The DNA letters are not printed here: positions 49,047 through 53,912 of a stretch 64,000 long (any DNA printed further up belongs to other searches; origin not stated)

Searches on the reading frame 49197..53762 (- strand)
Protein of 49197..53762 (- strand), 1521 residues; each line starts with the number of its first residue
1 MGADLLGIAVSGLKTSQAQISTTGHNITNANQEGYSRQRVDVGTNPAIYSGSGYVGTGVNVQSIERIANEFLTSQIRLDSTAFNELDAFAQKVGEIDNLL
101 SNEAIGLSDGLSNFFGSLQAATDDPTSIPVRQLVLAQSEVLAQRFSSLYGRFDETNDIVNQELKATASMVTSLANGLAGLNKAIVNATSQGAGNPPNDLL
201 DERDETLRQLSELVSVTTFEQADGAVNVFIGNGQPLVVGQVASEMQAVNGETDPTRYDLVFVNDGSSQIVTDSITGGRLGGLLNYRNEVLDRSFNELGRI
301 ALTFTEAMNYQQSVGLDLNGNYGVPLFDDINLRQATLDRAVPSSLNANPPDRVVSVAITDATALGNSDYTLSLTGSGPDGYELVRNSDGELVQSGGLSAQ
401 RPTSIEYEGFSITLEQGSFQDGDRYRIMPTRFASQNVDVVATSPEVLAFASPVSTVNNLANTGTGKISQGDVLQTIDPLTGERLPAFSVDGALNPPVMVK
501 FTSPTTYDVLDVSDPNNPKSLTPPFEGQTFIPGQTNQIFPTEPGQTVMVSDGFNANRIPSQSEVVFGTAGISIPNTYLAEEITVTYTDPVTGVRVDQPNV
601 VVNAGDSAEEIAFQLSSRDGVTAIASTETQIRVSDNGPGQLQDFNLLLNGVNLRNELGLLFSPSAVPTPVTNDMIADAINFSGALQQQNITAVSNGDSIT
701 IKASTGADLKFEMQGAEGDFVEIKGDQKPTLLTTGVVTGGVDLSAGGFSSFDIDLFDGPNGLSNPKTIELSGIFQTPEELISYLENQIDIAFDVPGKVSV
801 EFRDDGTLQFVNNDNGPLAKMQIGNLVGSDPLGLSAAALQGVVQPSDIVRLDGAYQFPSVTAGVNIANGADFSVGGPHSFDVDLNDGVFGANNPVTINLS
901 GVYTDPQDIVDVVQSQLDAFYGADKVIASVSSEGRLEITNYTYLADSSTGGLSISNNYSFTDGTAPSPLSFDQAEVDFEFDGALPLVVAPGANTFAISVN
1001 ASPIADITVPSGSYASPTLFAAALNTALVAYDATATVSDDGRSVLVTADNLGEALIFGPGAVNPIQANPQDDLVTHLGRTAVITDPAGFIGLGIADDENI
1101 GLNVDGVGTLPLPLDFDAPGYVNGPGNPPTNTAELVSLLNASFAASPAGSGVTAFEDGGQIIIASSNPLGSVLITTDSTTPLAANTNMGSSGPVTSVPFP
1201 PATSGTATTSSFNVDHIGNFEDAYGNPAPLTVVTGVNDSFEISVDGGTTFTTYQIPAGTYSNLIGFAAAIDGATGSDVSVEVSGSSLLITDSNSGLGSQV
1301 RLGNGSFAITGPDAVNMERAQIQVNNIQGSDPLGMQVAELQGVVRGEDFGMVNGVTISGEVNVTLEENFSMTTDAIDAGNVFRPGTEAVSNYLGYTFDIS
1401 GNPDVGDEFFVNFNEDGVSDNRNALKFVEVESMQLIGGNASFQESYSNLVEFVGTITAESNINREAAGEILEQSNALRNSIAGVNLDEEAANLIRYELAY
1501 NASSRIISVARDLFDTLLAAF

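Call 7: search_protein_families(library=pfam, proteins=[window:49197-53762:-], max_evalue=0.01)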
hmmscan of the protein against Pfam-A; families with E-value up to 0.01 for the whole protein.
window:49197-53762:- (1521 aa): 2 families
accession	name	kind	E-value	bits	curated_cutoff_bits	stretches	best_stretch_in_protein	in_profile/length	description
PF22638.1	FlgK_D1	-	2.6e-74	250.2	28.6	1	94-327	2-233/233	Flagellar hook-associated protein FlgK helical domain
PF06429.18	Flg_bbr_C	-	1.1e-06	28.5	23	1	1481-1518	7-44/46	Flagellar basal body rod FlgEFG protein C-terminal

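Call 37: find_homologous_proteins(query=window:49197-53762:-)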
Query window:49197-53762:- (1521 aa): 374 proteins with E <= 0.001 among 8000 candidates; the best 120 are listed.
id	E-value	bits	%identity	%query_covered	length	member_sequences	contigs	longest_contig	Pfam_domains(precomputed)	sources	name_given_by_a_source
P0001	0.0e+0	3285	100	100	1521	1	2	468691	PF06429.19,PF22638.2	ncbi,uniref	ncbi:MAG: hypothetical protein AseanaTS_13390 [Candidatus Pelagadaptatus aseana]|uniref:flagellar ho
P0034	0.0e+0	2909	87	100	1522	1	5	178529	PF06429.19,PF22638.2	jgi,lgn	jgi:flagellar hook-associated protein 1 FlgK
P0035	0.0e+0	1808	61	68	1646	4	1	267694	PF06429.19,PF22638.2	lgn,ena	-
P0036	0.0e+0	1768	66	62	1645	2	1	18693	PF21158.4,PF06429.19,PF22638.2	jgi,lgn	jgi:flagellar hook-associated protein 1 FlgK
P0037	0.0e+0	1476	66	58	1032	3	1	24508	PF06429.19,PF22638.2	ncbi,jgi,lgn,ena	-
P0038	0.0e+0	1443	66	56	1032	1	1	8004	PF06429.19,PF22638.2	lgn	-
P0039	0.0e+0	1431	65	56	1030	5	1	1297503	PF06429.19,PF22638.2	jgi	jgi:flagellar hook-associated protein 1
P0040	0.0e+0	1417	64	56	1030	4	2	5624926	PF06429.19,PF22638.2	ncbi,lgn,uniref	ncbi:hypothetical protein R50073_27680 [Maricurvus nonylphenolicus]|uniref:flagellar hook-associated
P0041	0.0e+0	1377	58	62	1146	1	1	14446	PF21158.4,PF06429.19,PF22638.2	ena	-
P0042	0.0e+0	1364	57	62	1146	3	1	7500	PF21158.4,PF06429.19,PF00460.26,PF22638.2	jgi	-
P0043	0.0e+0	1348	57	62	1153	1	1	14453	PF06429.19,PF22638.2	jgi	-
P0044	0.0e+0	1190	55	56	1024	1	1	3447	PF21158.4,PF06429.19,PF22638.2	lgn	-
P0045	0.0e+0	1157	55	56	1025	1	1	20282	PF21158.4,PF06429.19,PF22638.2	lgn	-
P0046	6.7e-272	924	47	57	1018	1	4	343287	PF21158.4,PF06429.19,PF22638.2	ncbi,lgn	-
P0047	1.6e-266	906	44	58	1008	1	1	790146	PF21158.4,PF06429.19,PF22638.2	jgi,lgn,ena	-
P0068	3.2e-195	670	39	55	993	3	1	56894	PF06429.19,PF22638.2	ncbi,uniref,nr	ncbi:flagellar hook-associated protein FlgK [Thalassolituus marinus]|uniref:Flagellar hook-associate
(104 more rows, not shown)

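Call 40: find_encoding_contigs(protein=P0040, flank=10000, max_places=2)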
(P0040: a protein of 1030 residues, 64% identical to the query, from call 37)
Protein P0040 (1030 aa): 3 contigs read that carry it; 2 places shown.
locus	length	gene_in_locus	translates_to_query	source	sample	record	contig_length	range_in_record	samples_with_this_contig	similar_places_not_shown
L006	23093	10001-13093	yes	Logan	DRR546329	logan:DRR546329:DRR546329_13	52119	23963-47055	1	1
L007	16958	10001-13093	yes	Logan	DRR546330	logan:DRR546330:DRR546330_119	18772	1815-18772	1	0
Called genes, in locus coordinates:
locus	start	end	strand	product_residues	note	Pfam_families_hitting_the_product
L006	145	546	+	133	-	PF00460:Flg_bb_rod (weak)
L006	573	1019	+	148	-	PF00460:Flg_bb_rod (weak), PF06429:Flg_bbr_C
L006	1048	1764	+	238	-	PF03963:FlgD, PF13861:FLgD_tudor, PF13860:FlgD_ig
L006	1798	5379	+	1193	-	PF00460:Flg_bb_rod (weak), PF22692:LlgE_F_G_D1, PF07559:FlgE_D2, PF06429:Flg_bbr_C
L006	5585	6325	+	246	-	PF00460:Flg_bb_rod (weak), PF22692:LlgE_F_G_D1, PF06429:Flg_bbr_C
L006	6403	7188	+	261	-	PF00460:Flg_bb_rod, PF22692:LlgE_F_G_D1, PF06429:Flg_bbr_C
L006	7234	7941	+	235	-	PF02107:FlgH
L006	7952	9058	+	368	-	PF02119:FlgI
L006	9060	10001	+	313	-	PF10135:Rod-binding, PF01832:Glucosaminidase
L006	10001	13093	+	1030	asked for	PF22638:FlgK_D1, PF06429:Flg_bbr_C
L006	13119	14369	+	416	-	PF00669:Flagellin_N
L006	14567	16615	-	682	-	PF23914:TPR_CcmH_CycH (faint), PF13489:Methyltransf_23, PF01209:Ubie_methyltran (weak), PF02390:Methyltransf_4 (weak), PF08241:Methyltransf_11, PF08242:Methyltransf_12, PF13649:Methyltransf_25, PF13847:Methyltransf_31, +6 more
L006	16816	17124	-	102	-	PF05400:FliT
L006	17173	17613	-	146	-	PF02561:FliS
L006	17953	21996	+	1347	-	PF00669:Flagellin_N, PF00700:Flagellin_C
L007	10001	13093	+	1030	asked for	PF22638:FlgK_D1, PF06429:Flg_bbr_C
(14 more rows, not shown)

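Call 41: find_encoding_contigs(protein=P0035, flank=10000, max_places=2)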
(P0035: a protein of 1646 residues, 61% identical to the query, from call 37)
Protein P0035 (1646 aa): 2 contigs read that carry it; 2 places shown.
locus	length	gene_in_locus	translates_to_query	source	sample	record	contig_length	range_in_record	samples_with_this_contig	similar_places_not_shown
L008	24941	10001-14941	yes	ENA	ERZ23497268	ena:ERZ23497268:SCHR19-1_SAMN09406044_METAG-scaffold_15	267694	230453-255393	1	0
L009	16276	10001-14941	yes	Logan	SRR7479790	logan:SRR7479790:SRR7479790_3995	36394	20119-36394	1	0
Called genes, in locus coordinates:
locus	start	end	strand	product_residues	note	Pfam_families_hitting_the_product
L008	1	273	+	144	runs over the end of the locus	PF00460:Flg_bb_rod (weak), PF06429:Flg_bbr_C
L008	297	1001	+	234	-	PF03963:FlgD, PF13861:FLgD_tudor, PF13860:FlgD_ig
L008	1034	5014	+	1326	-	PF00460:Flg_bb_rod (weak), PF22692:LlgE_F_G_D1 (weak), PF07559:FlgE_D2, PF06429:Flg_bbr_C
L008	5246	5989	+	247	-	PF00460:Flg_bb_rod (weak), PF22692:LlgE_F_G_D1, PF06429:Flg_bbr_C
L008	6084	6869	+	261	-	PF00460:Flg_bb_rod, PF22692:LlgE_F_G_D1, PF06429:Flg_bbr_C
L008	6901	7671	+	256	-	PF02107:FlgH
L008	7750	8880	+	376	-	PF02119:FlgI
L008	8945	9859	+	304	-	PF10135:Rod-binding, PF01832:Glucosaminidase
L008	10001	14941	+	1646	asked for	PF22638:FlgK_D1, PF06429:Flg_bbr_C (weak)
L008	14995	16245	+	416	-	PF00669:Flagellin_N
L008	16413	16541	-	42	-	-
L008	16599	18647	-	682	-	PF02390:Methyltransf_4 (faint), PF23914:TPR_CcmH_CycH (weak), PF01209:Ubie_methyltran (weak), PF13489:Methyltransf_23, PF08241:Methyltransf_11, PF08242:Methyltransf_12, PF13649:Methyltransf_25, PF13847:Methyltransf_31, +4 more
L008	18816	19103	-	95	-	-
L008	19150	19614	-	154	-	PF02561:FliS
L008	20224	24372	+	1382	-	PF00669:Flagellin_N, PF00700:Flagellin_C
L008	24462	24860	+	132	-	PF03646:FlaG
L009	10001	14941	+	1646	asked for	PF22638:FlgK_D1, PF06429:Flg_bbr_C (weak)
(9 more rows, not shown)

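Call 68: search_protein_families(library=ncbifam, proteins=[window:49197-53762:-], max_evalue=0.001)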
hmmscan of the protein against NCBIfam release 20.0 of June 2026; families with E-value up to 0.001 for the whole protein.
window:49197-53762:- (1521 aa): 3 families
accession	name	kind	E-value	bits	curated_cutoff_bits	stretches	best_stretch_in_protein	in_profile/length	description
TIGR02492.1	flgK_ends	equivalog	4.4e-95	319.6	170.75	2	5-329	2-321/437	flagellar hook-associated protein FlgK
NF004238.1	PRK05682.1-1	equivalog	1.3e-05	24.7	400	1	8-66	5-65/414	flagellar hook protein FlgE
TIGR02488.1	flgG_G_neg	equivalog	0.00066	19.3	252.75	0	6-42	2-38/259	flagellar basal-body rod protein FlgG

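Call 77: find_encoding_contigs(protein=P0037, flank=10000, max_places=1)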
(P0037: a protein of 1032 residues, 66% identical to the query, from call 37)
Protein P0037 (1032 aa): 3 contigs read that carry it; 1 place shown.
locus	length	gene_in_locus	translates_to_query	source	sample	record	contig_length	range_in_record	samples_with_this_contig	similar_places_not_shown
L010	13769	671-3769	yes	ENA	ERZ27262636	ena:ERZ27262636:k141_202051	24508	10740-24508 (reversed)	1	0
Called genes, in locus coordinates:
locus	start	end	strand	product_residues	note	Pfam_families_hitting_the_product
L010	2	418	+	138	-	?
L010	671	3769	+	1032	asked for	PF22638:FlgK_D1, PF06429:Flg_bbr_C (faint)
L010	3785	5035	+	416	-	PF00669:Flagellin_N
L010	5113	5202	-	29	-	-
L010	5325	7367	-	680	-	PF23914:TPR_CcmH_CycH (weak), PF13181:TPR_8 (weak), PF13489:Methyltransf_23, PF01209:Ubie_methyltran (weak), PF08241:Methyltransf_11, PF08242:Methyltransf_12, PF13649:Methyltransf_25, PF13847:Methyltransf_31, +7 more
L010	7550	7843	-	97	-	PF05400:FliT (weak)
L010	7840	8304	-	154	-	PF02561:FliS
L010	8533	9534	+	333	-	PF00106:adh_short (weak), PF01073:3Beta_HSD, PF01370:Epimerase, PF02719:Polysacc_synt_2, PF04321:RmlD_sub_bind, PF05368:NmrA (weak), PF13460:NAD_binding_10, PF16363:GDP_Man_Dehyd, +2 more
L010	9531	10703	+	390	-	PF00155:Aminotran_1_2 (weak), PF01041:DegT_DnrJ_EryC1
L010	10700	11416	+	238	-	PF02348:CTP_transf_3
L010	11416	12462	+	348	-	PF03102:NeuB, PF08666:SAF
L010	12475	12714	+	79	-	-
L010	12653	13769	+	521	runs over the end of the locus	PF00501:AMP-binding, PF13193:AMP-binding_C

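Call 78: find_encoding_contigs(protein=P0034, flank=10000, max_places=1)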
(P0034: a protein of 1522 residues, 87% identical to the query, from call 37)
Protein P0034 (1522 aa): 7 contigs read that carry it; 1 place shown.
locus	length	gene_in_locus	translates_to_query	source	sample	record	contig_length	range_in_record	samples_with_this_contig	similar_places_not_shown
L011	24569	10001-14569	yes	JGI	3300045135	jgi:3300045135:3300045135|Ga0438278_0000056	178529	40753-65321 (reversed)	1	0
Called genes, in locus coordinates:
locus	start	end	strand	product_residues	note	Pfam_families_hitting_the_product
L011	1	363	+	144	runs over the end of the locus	PF00460:Flg_bb_rod (weak), PF06429:Flg_bbr_C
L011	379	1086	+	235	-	PF03963:FlgD, PF13861:FLgD_tudor, PF13860:FlgD_ig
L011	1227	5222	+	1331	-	PF00460:Flg_bb_rod (weak), PF22692:LlgE_F_G_D1 (weak), PF07559:FlgE_D2, PF06429:Flg_bbr_C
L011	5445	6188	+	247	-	PF00460:Flg_bb_rod (weak), PF22692:LlgE_F_G_D1, PF06429:Flg_bbr_C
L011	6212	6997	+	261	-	PF00460:Flg_bb_rod, PF22692:LlgE_F_G_D1, PF06429:Flg_bbr_C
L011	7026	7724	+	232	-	PF02107:FlgH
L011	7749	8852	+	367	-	PF02119:FlgI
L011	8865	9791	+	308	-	PF10135:Rod-binding, PF01832:Glucosaminidase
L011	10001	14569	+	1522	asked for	PF22638:FlgK_D1, PF06429:Flg_bbr_C (weak)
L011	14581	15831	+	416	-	PF00669:Flagellin_N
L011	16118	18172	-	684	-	PF13431:TPR_17 (faint), PF14559:TPR_19 (faint), PF13181:TPR_8 (faint), PF13489:Methyltransf_23, PF08241:Methyltransf_11, PF08242:Methyltransf_12, PF13649:Methyltransf_25, PF13847:Methyltransf_31, +1 more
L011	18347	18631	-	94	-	-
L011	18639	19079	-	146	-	PF02561:FliS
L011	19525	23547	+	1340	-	PF00669:Flagellin_N, PF00700:Flagellin_C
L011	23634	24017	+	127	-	PF03646:FlaG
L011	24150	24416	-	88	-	-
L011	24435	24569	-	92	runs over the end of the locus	PF05015:HigB-like_toxin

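Call 81: find_encoding_contigs(protein=P0068, flank=10000, max_places=1)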
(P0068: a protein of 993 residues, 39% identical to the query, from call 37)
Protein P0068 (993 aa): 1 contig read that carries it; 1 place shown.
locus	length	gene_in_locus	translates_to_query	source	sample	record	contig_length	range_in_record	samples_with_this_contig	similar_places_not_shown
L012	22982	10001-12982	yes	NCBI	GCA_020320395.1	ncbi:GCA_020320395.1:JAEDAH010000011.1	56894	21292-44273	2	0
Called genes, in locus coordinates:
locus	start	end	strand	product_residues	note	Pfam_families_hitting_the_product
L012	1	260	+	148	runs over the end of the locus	PF00460:Flg_bb_rod, PF06429:Flg_bbr_C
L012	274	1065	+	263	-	PF03963:FlgD, PF13861:FLgD_tudor, PF13860:FlgD_ig (weak)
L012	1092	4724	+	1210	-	PF00460:Flg_bb_rod, PF22692:LlgE_F_G_D1, PF07559:FlgE_D2, PF06429:Flg_bbr_C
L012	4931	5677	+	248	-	PF00460:Flg_bb_rod (faint), PF22692:LlgE_F_G_D1, PF06429:Flg_bbr_C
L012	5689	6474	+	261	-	PF00460:Flg_bb_rod, PF22692:LlgE_F_G_D1, PF06429:Flg_bbr_C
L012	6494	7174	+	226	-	PF02107:FlgH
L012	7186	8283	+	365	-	PF02119:FlgI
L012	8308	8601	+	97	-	-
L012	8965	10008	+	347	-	PF10135:Rod-binding, PF01832:Glucosaminidase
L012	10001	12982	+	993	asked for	PF22638:FlgK_D1, PF06429:Flg_bbr_C (weak)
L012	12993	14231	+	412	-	PF00669:Flagellin_N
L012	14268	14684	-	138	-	PF01934:HepT-like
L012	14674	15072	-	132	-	PF01909:NTP_transf_2, PF18765:Polbeta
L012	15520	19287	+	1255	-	PF00669:Flagellin_N, PF00700:Flagellin_C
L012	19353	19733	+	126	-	PF03646:FlaG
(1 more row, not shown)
